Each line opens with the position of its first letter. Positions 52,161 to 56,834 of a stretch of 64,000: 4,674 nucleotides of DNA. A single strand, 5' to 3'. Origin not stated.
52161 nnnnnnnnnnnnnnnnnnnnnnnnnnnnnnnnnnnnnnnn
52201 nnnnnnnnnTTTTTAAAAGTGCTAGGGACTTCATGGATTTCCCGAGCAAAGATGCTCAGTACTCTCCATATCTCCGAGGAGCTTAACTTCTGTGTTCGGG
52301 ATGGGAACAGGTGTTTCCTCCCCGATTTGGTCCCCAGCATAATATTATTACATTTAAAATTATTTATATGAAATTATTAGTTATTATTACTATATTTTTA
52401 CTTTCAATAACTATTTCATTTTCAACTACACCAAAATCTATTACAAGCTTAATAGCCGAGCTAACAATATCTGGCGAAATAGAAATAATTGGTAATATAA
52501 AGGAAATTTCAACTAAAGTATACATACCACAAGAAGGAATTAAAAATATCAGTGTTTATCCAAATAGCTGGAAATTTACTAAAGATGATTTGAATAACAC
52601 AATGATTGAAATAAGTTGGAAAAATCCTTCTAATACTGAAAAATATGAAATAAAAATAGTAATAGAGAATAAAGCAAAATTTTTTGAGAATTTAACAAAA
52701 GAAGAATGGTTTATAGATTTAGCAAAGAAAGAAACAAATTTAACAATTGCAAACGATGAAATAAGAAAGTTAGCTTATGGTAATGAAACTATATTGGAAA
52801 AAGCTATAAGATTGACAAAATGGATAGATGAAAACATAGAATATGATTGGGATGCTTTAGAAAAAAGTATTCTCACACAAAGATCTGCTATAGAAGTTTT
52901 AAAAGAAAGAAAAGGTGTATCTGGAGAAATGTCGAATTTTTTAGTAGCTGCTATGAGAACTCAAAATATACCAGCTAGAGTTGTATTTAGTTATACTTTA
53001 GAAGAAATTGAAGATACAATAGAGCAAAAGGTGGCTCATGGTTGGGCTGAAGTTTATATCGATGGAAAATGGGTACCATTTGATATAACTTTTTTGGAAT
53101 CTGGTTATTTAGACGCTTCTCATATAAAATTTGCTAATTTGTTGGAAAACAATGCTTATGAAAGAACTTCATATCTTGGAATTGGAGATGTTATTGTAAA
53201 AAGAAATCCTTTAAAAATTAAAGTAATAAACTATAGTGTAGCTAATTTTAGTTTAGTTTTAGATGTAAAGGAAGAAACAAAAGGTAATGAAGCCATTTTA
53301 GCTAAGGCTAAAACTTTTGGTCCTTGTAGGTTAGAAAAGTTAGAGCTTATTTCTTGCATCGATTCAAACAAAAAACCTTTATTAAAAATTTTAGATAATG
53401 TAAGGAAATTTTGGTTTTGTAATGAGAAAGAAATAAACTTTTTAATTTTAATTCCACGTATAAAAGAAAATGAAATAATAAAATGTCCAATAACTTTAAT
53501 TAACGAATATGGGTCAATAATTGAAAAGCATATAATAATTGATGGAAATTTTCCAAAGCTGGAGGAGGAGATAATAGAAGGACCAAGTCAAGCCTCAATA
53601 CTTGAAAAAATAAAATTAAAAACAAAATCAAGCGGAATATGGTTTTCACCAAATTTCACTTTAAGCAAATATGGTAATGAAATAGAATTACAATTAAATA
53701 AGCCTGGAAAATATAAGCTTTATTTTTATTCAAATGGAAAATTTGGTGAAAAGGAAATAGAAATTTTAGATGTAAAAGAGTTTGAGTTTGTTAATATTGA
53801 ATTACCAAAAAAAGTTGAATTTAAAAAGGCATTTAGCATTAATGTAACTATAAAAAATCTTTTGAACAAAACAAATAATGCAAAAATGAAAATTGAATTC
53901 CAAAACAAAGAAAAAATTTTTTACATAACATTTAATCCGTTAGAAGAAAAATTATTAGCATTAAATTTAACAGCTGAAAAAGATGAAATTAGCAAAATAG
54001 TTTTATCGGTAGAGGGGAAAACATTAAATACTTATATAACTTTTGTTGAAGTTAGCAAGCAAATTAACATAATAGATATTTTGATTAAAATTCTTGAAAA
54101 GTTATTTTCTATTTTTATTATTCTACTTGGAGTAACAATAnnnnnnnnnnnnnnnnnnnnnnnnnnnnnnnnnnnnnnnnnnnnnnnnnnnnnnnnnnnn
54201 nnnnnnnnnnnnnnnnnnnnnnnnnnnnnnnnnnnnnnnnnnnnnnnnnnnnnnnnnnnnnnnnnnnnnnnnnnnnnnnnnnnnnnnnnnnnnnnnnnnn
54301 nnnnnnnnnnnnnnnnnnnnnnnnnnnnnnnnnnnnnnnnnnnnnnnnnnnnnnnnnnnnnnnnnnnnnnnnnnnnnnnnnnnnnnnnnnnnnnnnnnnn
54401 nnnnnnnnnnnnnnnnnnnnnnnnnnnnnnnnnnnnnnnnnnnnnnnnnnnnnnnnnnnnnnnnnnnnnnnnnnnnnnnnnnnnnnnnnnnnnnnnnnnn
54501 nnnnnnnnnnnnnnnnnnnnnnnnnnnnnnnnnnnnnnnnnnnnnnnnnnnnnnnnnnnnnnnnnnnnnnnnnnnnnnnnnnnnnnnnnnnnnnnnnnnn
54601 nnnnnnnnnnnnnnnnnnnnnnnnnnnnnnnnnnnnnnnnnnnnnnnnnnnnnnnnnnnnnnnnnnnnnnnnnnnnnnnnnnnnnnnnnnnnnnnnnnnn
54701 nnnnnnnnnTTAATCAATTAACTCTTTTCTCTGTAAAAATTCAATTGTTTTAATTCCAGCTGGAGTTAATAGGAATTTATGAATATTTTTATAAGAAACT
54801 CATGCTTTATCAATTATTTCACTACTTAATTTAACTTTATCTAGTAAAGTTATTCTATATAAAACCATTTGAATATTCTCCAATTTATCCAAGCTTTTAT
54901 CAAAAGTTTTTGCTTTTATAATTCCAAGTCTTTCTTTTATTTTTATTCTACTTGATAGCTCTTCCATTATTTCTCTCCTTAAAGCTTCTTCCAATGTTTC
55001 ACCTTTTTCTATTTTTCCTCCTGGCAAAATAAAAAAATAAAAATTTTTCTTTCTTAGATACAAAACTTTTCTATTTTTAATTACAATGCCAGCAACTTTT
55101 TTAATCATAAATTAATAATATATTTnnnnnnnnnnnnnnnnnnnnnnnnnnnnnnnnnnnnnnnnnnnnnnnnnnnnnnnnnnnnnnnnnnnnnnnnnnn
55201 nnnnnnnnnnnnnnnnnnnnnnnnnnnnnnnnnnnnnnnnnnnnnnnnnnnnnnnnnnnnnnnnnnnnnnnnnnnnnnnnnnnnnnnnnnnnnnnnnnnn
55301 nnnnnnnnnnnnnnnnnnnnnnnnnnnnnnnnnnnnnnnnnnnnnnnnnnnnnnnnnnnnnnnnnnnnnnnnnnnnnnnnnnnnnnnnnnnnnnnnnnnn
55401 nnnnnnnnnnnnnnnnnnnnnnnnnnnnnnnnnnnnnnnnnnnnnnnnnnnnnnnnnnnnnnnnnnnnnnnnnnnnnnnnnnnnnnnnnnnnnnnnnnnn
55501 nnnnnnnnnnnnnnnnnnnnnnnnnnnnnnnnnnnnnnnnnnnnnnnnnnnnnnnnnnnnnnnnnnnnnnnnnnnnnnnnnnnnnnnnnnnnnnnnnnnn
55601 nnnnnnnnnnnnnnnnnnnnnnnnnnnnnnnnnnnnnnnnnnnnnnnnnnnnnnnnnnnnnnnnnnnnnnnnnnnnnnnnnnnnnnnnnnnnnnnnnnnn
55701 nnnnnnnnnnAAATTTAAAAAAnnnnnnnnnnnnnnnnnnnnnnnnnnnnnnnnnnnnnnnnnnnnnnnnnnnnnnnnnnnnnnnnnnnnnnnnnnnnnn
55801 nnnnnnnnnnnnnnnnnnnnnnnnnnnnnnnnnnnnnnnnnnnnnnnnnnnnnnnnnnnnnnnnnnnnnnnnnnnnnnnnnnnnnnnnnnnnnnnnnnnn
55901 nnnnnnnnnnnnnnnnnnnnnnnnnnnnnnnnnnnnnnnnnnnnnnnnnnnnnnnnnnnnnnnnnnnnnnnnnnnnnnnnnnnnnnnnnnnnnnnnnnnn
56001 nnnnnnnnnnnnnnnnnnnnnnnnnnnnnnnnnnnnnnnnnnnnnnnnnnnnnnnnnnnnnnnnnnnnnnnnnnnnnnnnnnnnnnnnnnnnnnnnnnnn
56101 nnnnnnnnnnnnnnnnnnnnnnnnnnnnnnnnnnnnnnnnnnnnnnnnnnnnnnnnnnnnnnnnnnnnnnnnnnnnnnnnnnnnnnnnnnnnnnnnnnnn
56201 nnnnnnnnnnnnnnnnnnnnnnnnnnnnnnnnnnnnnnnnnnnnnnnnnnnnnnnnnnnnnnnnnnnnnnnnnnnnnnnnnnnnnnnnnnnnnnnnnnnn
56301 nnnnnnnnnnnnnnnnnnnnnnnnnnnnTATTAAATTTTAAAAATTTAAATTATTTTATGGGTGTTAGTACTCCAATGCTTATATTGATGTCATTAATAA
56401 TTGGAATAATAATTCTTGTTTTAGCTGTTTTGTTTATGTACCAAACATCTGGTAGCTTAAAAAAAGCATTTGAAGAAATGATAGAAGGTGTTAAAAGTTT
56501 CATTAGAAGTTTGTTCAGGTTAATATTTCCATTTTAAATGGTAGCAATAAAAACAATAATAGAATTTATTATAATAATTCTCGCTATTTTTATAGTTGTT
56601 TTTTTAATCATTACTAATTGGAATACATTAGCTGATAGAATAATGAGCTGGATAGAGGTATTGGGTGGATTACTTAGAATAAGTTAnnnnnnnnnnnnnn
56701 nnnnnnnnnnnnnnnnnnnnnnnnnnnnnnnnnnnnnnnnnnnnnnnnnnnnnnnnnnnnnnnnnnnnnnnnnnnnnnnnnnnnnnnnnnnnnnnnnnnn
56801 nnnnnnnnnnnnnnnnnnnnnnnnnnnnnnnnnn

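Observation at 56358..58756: Six-gene operon of tiny membrane proteins and anchored Cys-rich proteins with very short pilin-like leaders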

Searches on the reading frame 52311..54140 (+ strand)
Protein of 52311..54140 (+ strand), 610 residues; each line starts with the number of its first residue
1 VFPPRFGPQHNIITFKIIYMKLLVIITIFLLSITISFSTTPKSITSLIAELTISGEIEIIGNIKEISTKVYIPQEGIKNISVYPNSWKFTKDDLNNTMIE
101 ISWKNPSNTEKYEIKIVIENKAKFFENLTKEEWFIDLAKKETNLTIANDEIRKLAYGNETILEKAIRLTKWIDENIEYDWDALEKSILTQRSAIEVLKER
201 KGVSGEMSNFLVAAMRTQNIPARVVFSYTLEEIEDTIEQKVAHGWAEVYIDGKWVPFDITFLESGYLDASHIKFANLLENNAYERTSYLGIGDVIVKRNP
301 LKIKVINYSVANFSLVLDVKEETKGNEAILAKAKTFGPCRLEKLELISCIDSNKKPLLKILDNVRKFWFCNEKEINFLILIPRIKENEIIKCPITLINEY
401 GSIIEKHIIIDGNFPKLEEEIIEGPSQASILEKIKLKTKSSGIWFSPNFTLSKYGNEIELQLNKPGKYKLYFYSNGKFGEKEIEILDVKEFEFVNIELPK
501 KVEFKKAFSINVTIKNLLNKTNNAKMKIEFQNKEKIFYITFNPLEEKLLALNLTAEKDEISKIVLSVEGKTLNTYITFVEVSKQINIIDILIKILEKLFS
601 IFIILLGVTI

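Call 68: search_protein_families(library=pfam, max_evalue=0.1, proteins=[window:52311-54140:+])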
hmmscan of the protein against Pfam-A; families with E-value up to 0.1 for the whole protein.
window:52311-54140:+ (610 aa): 3 families
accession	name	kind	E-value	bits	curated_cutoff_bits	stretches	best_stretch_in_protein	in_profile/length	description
PF01841.26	Transglut_core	-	3e-21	76.2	23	1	157-258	10-107/108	Transglutaminase-like superfamily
PF04473.18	DUF553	-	2.9e-06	27.2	20.5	1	159-255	13-109/140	Transglutaminase-like domain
PF03848.20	TehB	-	0.016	15.1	20.4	1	194-234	117-155/193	Tellurite resistance protein TehB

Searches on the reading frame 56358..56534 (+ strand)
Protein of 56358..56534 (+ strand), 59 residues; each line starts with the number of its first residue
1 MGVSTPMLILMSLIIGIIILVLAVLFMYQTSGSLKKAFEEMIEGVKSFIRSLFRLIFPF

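Call 6: search_protein_families(library=pfam, max_evalue=10, proteins=[window:56358-56534:+])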
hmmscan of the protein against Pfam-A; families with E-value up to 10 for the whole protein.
window:56358-56534:+ (59 aa): 6 families
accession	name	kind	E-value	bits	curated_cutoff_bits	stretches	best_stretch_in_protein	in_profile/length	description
PF06305.16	LapA_dom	-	0.02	15.2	28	1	5-31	19-46/64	Lipopolysaccharide assembly protein A domain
PF05478.16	Prominin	-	0.069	11.7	34.3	1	9-55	142-188/799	Prominin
PF02163.28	Peptidase_M50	-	0.085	12.6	27.2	1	10-57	87-135/221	Peptidase family M50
PF19084.5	DUF5775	-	0.21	12.4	28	1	13-53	10-46/81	Family of unknown function (DUF5775)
PF20456.3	DUF6709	-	0.27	10.6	27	1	3-44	182-224/339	Family of unknown function (DUF6709)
PF11712.13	Vma12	-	0.28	11.6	25.5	1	3-37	102-136/137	Endoplasmic reticulum-based factor for assembly of V-ATPase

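Call 50: search_protein_families(library=ncbifam, max_evalue=0.1, proteins=[window:56358-56534:+])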
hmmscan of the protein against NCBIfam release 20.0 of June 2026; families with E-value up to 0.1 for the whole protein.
window:56358-56534:+ (59 aa): 0 families

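Call 75: search_protein_families(library=phrogs, max_evalue=0.01, proteins=[window:56358-56534:+])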
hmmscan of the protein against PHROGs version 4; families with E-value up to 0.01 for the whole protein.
window:56358-56534:+ (59 aa): 1 family
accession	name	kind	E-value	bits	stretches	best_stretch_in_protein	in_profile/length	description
phrog_1272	-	tail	0.0085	14.8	1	9-55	654-700/1606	tail length tape measure protein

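Call 76: search_protein_families(library=padloc, max_evalue=0.01, proteins=[window:56358-56534:+])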
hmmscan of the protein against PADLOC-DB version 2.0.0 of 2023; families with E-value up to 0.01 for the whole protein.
window:56358-56534:+ (59 aa): 0 families

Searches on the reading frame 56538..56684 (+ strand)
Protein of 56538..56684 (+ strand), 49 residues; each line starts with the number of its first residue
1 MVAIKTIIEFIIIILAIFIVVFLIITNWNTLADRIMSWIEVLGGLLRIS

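Call 6: search_protein_families(library=pfam, max_evalue=10, proteins=[window:56538-56684:+])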
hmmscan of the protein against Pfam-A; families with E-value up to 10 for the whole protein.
window:56538-56684:+ (49 aa): 4 families
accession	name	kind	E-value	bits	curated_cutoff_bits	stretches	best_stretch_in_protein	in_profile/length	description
PF01741.23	MscL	-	0.13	13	27.4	1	4-25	75-96/123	Large-conductance mechanosensitive channel, MscL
PF01616.22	Orbi_NS3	-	0.87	9.6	27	1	4-44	81-124/179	Orbivirus NS3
PF10858.15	DUF2659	-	1.5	8.9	27.7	1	10-30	26-46/216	Protein of unknown function (DUF2659)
PF11337.13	DUF3139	-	3.3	8.8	27.3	1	7-30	3-29/83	Protein of unknown function (DUF3139)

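Call 50: search_protein_families(library=ncbifam, max_evalue=0.1, proteins=[window:56538-56684:+])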
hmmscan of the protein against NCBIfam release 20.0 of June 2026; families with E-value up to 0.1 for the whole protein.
window:56538-56684:+ (49 aa): 0 families

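Call 75: search_protein_families(library=phrogs, max_evalue=0.01, proteins=[window:56538-56684:+])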
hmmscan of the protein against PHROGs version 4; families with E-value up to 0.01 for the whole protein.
window:56538-56684:+ (49 aa): 0 families

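Call 76: search_protein_families(library=padloc, max_evalue=0.01, proteins=[window:56538-56684:+])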
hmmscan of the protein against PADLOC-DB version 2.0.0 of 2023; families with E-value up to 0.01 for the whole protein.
window:56538-56684:+ (49 aa): 0 families
